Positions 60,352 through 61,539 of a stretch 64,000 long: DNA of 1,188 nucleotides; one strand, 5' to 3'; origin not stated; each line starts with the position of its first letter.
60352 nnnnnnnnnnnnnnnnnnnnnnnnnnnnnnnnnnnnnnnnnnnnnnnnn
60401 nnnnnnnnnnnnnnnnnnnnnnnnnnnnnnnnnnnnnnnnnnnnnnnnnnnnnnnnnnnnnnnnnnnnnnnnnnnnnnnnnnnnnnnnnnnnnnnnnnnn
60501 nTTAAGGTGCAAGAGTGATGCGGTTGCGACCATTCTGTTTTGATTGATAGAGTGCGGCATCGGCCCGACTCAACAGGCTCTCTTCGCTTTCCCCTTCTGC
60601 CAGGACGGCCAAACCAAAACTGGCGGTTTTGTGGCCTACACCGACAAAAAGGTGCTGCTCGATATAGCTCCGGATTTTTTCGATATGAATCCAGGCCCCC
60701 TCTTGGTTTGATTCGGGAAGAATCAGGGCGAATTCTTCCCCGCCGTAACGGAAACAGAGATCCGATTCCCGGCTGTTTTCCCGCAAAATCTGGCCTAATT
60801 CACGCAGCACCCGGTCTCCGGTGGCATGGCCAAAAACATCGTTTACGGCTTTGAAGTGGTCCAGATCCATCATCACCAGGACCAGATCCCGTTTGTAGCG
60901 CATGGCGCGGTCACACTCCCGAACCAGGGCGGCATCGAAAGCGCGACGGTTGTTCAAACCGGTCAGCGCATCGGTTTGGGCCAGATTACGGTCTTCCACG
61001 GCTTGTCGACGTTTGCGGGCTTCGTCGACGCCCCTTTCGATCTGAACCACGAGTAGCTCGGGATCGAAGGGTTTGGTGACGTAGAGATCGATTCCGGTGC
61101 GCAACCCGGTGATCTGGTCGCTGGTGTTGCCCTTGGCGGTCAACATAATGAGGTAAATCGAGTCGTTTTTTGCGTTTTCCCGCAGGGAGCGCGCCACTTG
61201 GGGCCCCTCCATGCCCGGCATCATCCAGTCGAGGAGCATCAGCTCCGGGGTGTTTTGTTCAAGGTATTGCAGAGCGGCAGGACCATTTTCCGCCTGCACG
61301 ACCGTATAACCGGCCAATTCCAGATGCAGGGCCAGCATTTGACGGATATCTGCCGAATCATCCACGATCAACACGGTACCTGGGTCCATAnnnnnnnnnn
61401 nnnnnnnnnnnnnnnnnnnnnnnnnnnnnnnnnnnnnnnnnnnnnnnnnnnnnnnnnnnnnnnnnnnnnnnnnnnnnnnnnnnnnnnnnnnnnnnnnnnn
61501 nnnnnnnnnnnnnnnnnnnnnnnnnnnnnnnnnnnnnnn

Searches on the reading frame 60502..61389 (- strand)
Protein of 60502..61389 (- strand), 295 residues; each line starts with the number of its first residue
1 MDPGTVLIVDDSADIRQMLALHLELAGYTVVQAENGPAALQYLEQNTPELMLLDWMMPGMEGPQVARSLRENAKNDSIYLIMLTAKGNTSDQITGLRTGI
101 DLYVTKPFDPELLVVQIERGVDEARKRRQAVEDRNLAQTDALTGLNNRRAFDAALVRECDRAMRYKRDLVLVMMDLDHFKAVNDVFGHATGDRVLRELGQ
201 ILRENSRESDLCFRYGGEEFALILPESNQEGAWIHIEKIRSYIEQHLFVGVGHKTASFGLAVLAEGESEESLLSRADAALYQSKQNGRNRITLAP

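Call 41: find_encoding_contigs(protein=window:60502-61389:-, flank=10000, max_places=2)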
Protein window:60502-61389:- (295 aa): no gene with exactly this product is on record in the collection.
